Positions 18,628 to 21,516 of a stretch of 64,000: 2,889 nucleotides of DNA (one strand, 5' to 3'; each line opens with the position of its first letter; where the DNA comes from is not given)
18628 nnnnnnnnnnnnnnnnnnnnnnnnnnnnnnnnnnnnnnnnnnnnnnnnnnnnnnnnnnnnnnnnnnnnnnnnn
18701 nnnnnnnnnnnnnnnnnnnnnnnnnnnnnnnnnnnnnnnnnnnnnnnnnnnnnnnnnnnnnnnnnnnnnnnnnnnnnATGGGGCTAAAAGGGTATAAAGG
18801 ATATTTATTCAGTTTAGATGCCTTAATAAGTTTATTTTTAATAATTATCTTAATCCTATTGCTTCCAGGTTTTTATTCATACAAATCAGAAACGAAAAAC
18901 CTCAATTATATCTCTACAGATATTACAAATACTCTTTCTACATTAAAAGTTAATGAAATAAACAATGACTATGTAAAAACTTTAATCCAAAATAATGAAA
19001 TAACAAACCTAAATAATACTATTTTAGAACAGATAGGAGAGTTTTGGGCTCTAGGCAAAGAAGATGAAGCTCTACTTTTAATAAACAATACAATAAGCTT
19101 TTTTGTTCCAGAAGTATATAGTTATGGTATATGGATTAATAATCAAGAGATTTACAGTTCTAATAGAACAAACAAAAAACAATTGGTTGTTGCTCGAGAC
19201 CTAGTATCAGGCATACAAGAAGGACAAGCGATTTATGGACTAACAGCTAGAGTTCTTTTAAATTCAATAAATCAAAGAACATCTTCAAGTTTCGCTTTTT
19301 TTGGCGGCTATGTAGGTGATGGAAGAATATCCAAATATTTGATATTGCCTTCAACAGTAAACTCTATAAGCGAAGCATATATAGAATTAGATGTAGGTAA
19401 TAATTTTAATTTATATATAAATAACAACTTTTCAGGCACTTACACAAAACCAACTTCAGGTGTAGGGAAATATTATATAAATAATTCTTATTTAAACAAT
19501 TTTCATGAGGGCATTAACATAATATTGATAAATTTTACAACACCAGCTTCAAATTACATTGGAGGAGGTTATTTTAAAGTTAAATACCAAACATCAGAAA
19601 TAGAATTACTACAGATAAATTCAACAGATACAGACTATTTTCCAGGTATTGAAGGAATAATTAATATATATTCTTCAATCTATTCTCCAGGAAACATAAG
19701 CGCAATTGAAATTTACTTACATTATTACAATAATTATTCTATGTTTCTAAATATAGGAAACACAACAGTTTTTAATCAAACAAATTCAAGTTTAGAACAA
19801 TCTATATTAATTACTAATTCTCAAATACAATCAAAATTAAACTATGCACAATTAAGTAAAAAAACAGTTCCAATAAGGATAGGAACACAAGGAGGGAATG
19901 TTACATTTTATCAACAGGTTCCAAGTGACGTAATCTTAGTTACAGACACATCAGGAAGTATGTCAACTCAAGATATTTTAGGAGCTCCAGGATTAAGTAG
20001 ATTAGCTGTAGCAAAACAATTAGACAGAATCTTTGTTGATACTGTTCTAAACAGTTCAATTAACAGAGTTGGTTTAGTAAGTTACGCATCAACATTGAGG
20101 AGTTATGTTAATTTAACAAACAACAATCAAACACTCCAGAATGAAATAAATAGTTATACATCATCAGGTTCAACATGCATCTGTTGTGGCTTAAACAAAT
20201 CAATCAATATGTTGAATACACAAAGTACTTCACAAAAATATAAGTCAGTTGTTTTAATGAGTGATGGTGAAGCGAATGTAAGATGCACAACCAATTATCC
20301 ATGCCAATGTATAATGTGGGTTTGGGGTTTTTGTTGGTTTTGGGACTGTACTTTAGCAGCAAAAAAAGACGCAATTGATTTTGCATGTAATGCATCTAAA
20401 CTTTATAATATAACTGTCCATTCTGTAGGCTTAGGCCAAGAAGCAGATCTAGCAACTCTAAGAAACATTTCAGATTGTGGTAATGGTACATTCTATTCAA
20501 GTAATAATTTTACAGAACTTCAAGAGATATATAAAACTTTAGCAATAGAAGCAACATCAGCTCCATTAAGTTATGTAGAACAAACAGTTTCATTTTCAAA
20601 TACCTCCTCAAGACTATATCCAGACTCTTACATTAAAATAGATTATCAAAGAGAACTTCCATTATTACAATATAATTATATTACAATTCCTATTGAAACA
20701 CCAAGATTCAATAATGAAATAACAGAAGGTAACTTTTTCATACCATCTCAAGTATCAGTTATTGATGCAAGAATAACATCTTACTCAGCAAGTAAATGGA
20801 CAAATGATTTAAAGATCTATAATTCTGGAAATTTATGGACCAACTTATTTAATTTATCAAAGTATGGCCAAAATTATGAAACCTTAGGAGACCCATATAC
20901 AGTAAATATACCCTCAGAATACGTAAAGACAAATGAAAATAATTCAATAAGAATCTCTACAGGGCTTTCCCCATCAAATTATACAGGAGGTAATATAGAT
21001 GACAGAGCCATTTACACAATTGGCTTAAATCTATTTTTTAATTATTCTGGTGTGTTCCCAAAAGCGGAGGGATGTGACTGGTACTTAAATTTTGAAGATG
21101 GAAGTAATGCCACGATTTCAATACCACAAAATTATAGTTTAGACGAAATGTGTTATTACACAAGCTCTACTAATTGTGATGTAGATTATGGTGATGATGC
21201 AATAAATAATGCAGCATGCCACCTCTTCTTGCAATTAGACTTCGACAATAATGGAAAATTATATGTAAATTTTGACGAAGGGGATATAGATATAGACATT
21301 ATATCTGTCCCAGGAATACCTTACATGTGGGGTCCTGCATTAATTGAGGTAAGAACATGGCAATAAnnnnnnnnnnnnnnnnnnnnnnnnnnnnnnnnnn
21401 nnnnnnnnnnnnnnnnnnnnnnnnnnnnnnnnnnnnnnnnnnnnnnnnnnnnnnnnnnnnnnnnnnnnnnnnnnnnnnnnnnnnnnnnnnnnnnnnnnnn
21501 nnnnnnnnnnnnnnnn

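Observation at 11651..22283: Tad/Epd-like type IV pilus or archaellum-related locus with divergent pilin operon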

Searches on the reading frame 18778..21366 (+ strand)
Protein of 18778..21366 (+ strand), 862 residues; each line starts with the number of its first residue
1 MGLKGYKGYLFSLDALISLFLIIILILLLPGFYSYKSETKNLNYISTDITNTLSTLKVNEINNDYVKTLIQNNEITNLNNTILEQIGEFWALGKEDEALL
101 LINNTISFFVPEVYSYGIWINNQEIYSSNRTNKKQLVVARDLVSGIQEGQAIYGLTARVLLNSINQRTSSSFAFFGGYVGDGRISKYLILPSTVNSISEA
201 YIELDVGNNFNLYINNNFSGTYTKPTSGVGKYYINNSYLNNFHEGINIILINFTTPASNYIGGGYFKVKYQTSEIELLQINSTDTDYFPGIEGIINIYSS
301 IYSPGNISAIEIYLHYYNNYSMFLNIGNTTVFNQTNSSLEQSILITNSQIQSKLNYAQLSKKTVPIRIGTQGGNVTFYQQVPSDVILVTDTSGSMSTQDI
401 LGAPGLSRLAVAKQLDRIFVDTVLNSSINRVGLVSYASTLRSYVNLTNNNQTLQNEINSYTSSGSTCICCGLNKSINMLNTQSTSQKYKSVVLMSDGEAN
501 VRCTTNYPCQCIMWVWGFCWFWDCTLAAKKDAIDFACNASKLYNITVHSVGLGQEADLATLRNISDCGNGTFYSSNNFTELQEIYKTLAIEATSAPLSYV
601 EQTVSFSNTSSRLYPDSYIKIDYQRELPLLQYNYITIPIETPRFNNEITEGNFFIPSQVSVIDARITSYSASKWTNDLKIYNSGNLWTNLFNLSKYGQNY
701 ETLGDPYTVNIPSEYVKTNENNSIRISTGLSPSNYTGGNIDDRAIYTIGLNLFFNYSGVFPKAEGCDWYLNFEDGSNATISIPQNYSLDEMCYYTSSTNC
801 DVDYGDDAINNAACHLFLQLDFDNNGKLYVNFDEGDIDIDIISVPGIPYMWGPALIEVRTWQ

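Call 4: search_protein_families(library=pfam, proteins=[window:18778-21366:+], max_evalue=0.1)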
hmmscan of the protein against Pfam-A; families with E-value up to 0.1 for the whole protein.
window:18778-21366:+ (862 aa): 3 families
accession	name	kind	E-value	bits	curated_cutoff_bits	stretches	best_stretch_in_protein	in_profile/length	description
PF00092.34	VWA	-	6.5e-15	56.2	23.8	1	384-586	1-173/174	von Willebrand factor type A domain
PF13519.12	VWA_2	-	1.4e-14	55.1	27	1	385-498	1-107/107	von Willebrand factor type A domain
PF18396.7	TBK1_ULD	-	0.002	18.4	31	1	301-345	6-46/88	TANK binding kinase 1 ubiquitin-like domain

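Call 14: find_homologous_proteins(query=window:18778-21366:+)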
Query window:18778-21366:+ (862 aa): 452 proteins with E <= 0.001 among 8000 candidates; the best 120 are listed.
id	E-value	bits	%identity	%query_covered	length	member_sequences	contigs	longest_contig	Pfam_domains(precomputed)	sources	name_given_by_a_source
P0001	0.0e+0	1935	100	100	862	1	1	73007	PF00092.35,PF13519.13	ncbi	ncbi:MAG: vWA domain-containing protein [archaeon]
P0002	0.0e+0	1414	71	100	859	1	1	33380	PF00092.35,PF13519.13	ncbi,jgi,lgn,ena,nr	ncbi:MAG: VWA domain-containing protein [Nanoarchaeota archaeon]|nr:VWA domain-containing protein [N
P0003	4.5e-228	778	43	99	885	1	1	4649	PF00092.35,PF13519.13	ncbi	-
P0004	1.2e-213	730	49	53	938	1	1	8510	PF00092.35,PF13519.13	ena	-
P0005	4.6e-213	728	48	53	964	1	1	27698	PF00092.35,PF13519.13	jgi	jgi:hypothetical protein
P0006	9.6e-213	727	42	99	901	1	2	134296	-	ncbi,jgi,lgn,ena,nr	ncbi:VWA domain-containing protein [Candidatus Woesearchaeota archaeon]|nr:VWA domain-containing pro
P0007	7.3e-201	688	41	99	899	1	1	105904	-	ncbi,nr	ncbi:hypothetical protein KY360_06415 [Candidatus Woesearchaeota archaeon]|nr:hypothetical protein [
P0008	2.9e-200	686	43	55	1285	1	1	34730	PF00092.35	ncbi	ncbi:MAG: hypothetical protein ABIC04_00805 [Nanoarchaeota archaeon]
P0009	2.9e-196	672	40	99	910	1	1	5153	PF13519.13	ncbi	-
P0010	1.6e-194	667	44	53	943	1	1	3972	PF00092.35,PF13519.13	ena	-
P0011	2.8e-194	666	40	99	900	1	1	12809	PF13519.13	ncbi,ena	-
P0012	1.4e-193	663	40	55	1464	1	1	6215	PF06439.19,PF21708.5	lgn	-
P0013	2.7e-193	662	41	99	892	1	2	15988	PF00092.35,PF13519.13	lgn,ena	-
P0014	3.1e-192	659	40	100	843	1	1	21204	PF00092.35,PF13519.13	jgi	jgi:hypothetical protein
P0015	4.1e-190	652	40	55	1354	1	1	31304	-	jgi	jgi:hypothetical protein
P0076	2.8e-163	563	37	99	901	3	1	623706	PF00092.35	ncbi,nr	ncbi:VWA domain-containing protein [Candidatus Woesearchaeota archaeon]|nr:VWA domain-containing pro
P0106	1.8e-153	531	39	99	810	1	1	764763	PF00092.35,PF13519.13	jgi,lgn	jgi:hypothetical protein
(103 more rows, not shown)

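Call 15: find_encoding_contigs(protein=P0076, flank=10000, max_places=2)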
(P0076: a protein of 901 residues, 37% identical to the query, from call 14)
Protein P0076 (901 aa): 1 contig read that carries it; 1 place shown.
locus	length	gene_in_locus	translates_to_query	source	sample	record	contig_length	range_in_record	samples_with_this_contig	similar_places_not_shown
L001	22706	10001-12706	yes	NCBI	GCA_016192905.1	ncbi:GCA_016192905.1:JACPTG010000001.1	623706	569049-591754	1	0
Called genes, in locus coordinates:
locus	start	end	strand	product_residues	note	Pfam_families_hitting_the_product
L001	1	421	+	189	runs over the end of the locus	-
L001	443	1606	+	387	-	-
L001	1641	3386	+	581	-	PF05362:Lon_C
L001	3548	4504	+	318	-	PF13091:PLDc_2, PF07894:SACK1 (faint), PF00614:PLDc (faint), PF13091:PLDc_2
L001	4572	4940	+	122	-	-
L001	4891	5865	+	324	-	PF00294:PfkB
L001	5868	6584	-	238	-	PF01261:AP_endonuc_2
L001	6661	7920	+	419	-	PF05221:AdoHcyase, PF02826:2-Hacid_dh_C, PF00670:AdoHcyase_NAD, PF07991:KARI_N (weak)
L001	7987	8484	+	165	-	-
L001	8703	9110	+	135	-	-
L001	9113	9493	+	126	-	-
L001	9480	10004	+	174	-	-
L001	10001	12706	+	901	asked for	PF00092:VWA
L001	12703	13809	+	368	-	-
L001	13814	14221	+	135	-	-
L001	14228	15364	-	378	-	PF00482:T2SSF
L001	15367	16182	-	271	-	PF00482:T2SSF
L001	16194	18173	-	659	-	-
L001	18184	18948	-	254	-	-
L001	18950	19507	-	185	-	-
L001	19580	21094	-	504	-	PF00437:T2SSE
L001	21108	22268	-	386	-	-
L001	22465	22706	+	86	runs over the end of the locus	PF01402:RHH_1 (weak)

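Call 16: find_encoding_contigs(protein=P0006, flank=10000, max_places=2)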
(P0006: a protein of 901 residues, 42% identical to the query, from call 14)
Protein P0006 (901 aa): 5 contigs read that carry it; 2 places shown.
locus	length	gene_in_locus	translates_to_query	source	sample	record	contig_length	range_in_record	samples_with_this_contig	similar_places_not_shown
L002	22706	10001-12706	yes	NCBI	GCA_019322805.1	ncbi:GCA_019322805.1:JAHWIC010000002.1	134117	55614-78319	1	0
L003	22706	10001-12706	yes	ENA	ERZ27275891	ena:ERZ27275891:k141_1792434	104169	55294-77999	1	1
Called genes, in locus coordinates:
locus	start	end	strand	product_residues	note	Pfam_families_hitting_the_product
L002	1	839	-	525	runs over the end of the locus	PF04041:Glyco_hydro_130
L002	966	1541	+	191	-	PF13412:HTH_24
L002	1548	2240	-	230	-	PF03796:DnaB_C (weak), PF06745:ATPase, PF23442:DUF7125 (weak)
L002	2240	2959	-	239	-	PF00154:RecA_N, PF06745:ATPase, PF13481:AAA_25, PF23442:DUF7125 (weak)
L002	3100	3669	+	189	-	PF06745:ATPase (weak), PF24336:DUF7504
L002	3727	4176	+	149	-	-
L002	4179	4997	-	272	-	PF00482:T2SSF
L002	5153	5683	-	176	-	PF00482:T2SSF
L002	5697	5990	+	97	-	-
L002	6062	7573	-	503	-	PF00437:T2SSE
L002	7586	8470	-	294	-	-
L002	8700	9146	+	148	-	-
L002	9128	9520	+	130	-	PF23928:DUF7266 (weak)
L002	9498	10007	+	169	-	-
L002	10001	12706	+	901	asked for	-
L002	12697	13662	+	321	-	-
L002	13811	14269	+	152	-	-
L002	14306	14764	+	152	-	-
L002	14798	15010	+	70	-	-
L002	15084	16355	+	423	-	PF02403:Seryl_tRNA_N, PF00587:tRNA-synt_2b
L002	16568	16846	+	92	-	-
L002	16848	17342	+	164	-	PF03703:bPH_2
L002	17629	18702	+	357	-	PF13191:AAA_16 (weak), PF00931:NB-ARC, PF05729:NACHT (weak), PF13401:AAA_22, PF22703:Cdc6_lid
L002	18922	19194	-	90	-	PF00708:Acylphosphatase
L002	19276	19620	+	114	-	PF04193:PQ-loop (weak)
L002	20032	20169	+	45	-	-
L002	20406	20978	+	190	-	PF01300:Sua5_yciO_yrdC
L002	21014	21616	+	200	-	PF00149:Metallophos, PF12850:Metallophos_2, PF14582:Metallophos_3 (faint)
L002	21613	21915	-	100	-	-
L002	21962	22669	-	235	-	-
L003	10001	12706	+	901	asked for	-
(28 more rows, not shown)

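Call 17: find_encoding_contigs(protein=P0106, flank=10000, max_places=2)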
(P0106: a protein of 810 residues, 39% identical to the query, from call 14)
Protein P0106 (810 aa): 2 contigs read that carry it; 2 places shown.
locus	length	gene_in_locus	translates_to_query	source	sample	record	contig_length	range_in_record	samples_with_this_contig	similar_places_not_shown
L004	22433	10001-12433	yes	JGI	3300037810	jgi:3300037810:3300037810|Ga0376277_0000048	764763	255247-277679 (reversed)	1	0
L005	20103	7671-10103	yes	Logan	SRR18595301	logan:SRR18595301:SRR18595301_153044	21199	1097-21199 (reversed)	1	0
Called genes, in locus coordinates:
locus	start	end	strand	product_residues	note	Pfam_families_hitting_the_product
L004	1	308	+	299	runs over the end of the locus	PF00890:FAD_binding_2 (faint), PF01134:GIDA (faint), PF01266:DAO (faint), PF01946:Thi4 (faint), PF03486:HI0933_like (faint), PF07992:Pyr_redox_2, PF13738:Pyr_redox_3, PF00070:Pyr_redox, +3 more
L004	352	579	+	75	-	-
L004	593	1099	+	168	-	-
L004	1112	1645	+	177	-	-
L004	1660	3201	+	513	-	PF00437:T2SSE, PF27713:UCP018868 (weak)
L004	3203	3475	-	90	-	-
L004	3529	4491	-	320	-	PF00482:T2SSF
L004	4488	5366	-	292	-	PF00482:T2SSF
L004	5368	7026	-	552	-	PF00437:T2SSE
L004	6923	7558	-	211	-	-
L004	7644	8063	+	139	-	-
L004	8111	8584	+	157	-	-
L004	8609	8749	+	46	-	-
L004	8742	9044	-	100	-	-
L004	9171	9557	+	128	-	-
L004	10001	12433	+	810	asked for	PF00092:VWA, PF13519:VWA_2 (weak)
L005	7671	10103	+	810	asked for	PF00092:VWA, PF13519:VWA_2 (weak)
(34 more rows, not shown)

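Call 20: find_related_loci(query=A1, collection=genome_contigs, flank=10000)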
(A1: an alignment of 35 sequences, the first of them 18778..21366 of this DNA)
Query A1 (862 aa) in genome_contigs; peptide patterns used: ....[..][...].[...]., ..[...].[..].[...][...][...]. (x = any residue, [..] = any of these).
541 stretches matched a pattern; 499 encode a relative of the query (tblastn E <= 1e-3); the best 80 are kept; 80 distinct loci.
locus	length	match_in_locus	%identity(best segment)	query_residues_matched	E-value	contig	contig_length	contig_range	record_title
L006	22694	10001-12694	42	7-862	0e+0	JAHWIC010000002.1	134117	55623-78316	MAG: Candidatus Woesearchaeota archaeon isolate Yap2000.bin4.8 contig-145_18, whole genome shotgun sequence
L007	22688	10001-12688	41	7-862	0e+0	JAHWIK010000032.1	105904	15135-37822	MAG: Candidatus Woesearchaeota archaeon isolate YT1_182 k127_61731115, whole genome shotgun sequence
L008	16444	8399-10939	43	7-862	0e+0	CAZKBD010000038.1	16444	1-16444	MAG TPA_asm: uncultured Methanosarcinales archaeon isolate SRP062349_co5_67 genome assembly, contig: NODE_1200_length_16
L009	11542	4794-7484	40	7-862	0e+0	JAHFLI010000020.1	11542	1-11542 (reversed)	MAG: Candidatus Woesearchaeota archaeon isolate nzgw43 NODE_9632_length_11543_cov_3.508843, whole genome shotgun sequenc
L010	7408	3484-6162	41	7-862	0e+0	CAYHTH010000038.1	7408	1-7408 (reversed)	MAG TPA_asm: uncultured Methanosarcinales archaeon isolate ERP119705_co14_301 genome assembly, contig: NODE_16438_length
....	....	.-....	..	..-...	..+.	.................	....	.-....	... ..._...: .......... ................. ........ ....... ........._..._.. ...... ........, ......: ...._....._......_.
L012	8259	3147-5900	38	3-861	2e-177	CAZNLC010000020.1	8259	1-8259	MAG TPA_asm: uncultured Methanosarcinales archaeon isolate binchicken_co256_30 genome assembly, contig: NODE_24767_lengt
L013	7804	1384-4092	37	7-862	4e-177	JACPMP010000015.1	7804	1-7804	MAG: Candidatus Woesearchaeota archaeon isolate NC_groundwater_552_Ag_S-0.1um_34_16 S35_SO-1_scaffold_62543, whole genom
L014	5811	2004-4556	38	1-862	5e-178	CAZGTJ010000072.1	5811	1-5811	MAG TPA_asm: uncultured Methanosarcinales archaeon isolate binchicken_co125_225 genome assembly, contig: NODE_27403_leng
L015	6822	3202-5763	39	4-862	1e-175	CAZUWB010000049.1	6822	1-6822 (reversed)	MAG TPA_asm: uncultured Methanosarcinales archaeon isolate binchicken_co125_976 genome assembly, contig: NODE_22249_leng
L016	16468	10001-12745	36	3-862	2e-170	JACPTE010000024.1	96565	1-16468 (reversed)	MAG: Candidatus Woesearchaeota archaeon isolate NC_groundwater_724_Ag_S-0.2um_46_11 S36_SO-2_scaffold_159769, whole geno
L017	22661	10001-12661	35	7-862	3e-168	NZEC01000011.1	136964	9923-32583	MAG: archaeon isolate ARS102 81129, whole genome shotgun sequence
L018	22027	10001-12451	38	3-862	1e-167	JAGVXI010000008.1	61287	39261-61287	Candidatus Pacearchaeota archaeon isolate RIFCSPLOWO2_01_FULL_32_35 rifcsplowo2_01_scaffold_418, whole genome shotgun se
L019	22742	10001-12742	34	1-862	2e-167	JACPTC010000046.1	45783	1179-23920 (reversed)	MAG: Candidatus Woesearchaeota archaeon isolate NC_groundwater_722_Ag_S-0.2um_37_15 S36_SO-2_scaffold_408382, whole geno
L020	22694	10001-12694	37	8-862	2e-165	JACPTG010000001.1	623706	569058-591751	MAG: Candidatus Woesearchaeota archaeon isolate NC_groundwater_726_Ag_S-0.2um_49_29 S36_SO-2_scaffold_117127, whole geno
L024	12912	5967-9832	35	7-862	4e-164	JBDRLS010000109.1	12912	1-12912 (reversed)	MAG: Nanoarchaeota archaeon isolate MEGAHIT-group-1.791 k141_7666822, whole genome shotgun sequence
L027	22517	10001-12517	39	7-862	6e-162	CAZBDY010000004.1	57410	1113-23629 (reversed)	MAG TPA_asm: Candidatus Woesearchaeota archaeon isolate SRP141376_co1_202 genome assembly, contig: NODE_1421_length_5741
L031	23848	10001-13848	36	1-862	6e-160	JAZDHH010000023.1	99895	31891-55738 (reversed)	MAG: Nanoarchaeota archaeon isolate MEGAHIT-group-0.31 k141_16878889, whole genome shotgun sequence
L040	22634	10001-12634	36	2-862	1e-154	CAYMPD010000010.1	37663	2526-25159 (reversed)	MAG TPA_asm: uncultured archaeon isolate binchicken_co17_215 genome assembly, contig: NODE_3153_length_37663_cov_6.49127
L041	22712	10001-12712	34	5-862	3e-152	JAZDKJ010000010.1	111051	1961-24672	MAG: Candidatus Woesearchaeota archaeon isolate MEGAHIT-group-0.53 k141_14412305, whole genome shotgun sequence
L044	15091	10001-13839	35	7-862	1e-151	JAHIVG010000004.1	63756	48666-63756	MAG: Nanoarchaeota archaeon isolate MM_PC_MetaG.mb.67 MM_PC_MetaG.mb.67_k141_55072, whole genome shotgun sequence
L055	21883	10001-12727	33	2-862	7e-147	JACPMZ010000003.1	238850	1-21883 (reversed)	MAG: Candidatus Woesearchaeota archaeon isolate NC_groundwater_562_Ag_S-0.1um_46_13 S35_SO-1_scaffold_86060, whole genom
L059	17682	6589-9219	34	2-862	4e-145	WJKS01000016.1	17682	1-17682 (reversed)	MAG: Candidatus Aenigmatarchaeota archaeon isolate Bin_042 k141_798904, whole genome shotgun sequence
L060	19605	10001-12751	36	7-861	6e-145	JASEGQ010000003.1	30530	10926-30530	MAG: Candidatus Aenigmatarchaeota archaeon isolate Yes49-38 NODE_3_length_30530_cov_6.636489, whole genome shotgun seque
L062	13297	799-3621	33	8-861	5e-144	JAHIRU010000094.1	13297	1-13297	MAG: Nanoarchaeota archaeon isolate MM_PC_MetaG.mb.142 MM_PC_MetaG.mb.142_k141_1890774, whole genome shotgun sequence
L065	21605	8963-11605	34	7-861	2e-143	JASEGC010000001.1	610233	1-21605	MAG: Candidatus Aenigmatarchaeota archaeon isolate Yes49-24 NODE_1_length_610233_cov_87.145820, whole genome shotgun seq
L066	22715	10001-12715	34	1-861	1e-142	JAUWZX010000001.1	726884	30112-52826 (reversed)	MAG: Candidatus Parvarchaeota archaeon isolate CSMAG_2747 CSMAG_2747_k141_681695_length_726884_cov_40.1155, whole genome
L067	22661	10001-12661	33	7-862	3e-142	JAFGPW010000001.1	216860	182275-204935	MAG: Candidatus Woesearchaeota archaeon isolate Zod_Metabat.712 k87_556085, whole genome shotgun sequence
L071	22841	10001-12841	33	7-861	1e-140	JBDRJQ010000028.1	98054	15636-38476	MAG: Nanoarchaeota archaeon isolate MEGAHIT-group-1.660 k141_8463442, whole genome shotgun sequence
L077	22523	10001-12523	38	7-861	5e-158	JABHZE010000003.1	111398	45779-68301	MAG: archaeon isolate SI047_bin76 k141_768833, whole genome shotgun sequence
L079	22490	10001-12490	34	7-862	6e-138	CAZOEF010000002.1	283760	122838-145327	MAG TPA_asm: Candidatus Woesearchaeota archaeon isolate SRP263527_co2_228 genome assembly, contig: NODE_12_length_283760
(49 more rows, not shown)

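Call 38: search_protein_families(library=pfam, proteins=[L001:18184-18948:-, L017:13197-14018:-, L067:13873-14772:-, L055:8057-8641:-, L066:7374-8222:+, L040:17396-18136:+, L059:13865-14602:+, L062:12116-13153:-, L071:20272-21321:-, L077:15266-16141:-], max_evalue=0.01)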
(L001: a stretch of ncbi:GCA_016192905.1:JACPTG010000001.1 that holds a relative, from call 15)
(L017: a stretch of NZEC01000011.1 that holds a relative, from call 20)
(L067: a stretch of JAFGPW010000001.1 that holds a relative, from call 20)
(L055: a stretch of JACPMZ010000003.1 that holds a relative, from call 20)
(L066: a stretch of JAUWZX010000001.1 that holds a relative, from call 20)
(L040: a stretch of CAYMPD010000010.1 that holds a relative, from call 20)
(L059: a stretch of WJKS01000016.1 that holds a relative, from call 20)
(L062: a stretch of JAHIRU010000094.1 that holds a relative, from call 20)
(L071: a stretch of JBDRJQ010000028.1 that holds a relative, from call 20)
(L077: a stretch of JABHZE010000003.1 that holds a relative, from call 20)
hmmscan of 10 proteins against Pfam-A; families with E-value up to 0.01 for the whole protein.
L001:18184-18948:- (254 aa): 0 families

L017:13197-14018:- (273 aa): 0 families

L067:13873-14772:- (299 aa): 0 families

L055:8057-8641:- (194 aa): 0 families

L066:7374-8222:+ (282 aa): 2 families
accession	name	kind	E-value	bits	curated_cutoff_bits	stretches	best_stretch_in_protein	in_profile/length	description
PF01040.23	UbiA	-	1.1e-23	84.3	34.2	1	37-259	16-244/250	UbiA prenyltransferase family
PF03208.24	PRA1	-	8.1e-05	22.7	30.1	1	14-136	28-136/143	PRA1 family protein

L040:17396-18136:+ (246 aa): 2 families
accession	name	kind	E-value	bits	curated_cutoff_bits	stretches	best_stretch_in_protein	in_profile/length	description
PF02535.28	Zip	-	5.5e-45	154.4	35.1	2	94-240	171-322/323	ZIP Zinc transporter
PF17555.7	TssN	-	0.0089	15.9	30.3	0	12-86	6-85/274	Type VI secretion system, TssN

L059:13865-14602:+ (245 aa): 1 family
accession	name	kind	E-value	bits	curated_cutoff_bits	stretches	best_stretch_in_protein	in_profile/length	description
PF02535.28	Zip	-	3.8e-41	141.8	35.1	2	92-238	171-322/323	ZIP Zinc transporter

L062:12116-13153:- (345 aa): 3 families
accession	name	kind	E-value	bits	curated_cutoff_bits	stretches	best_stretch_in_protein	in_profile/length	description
PF00924.24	MS_channel_2nd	-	2.8e-17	63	20.2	1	173-238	2-66/68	Mechanosensitive ion channel, beta-domain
PF21082.3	MS_channel_3rd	-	8.6e-10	39.4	21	1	249-334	3-88/88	Mechanosensitive ion channel MscS, C-terminal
PF21088.3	MS_channel_1st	-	1.4e-05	25.4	23.1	1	130-171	1-42/42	Mechanosensitive ion channel, transmembrane helices 2/3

L071:20272-21321:- (349 aa): 3 families
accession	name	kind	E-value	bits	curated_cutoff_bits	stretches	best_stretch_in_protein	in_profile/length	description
PF00924.24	MS_channel_2nd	-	8.3e-20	71.1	20.2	1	176-242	1-66/68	Mechanosensitive ion channel, beta-domain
PF21082.3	MS_channel_3rd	-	1.3e-10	41.9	21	1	253-338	3-88/88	Mechanosensitive ion channel MscS, C-terminal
PF21088.3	MS_channel_1st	-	0.0002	21.7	23.1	1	134-175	1-42/42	Mechanosensitive ion channel, transmembrane helices 2/3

L077:15266-16141:- (291 aa): 1 family
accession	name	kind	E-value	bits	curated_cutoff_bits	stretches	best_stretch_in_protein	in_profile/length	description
PF00892.27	EamA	-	3.4e-22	79.6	28.2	2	4-133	3-133/135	EamA-like transporter family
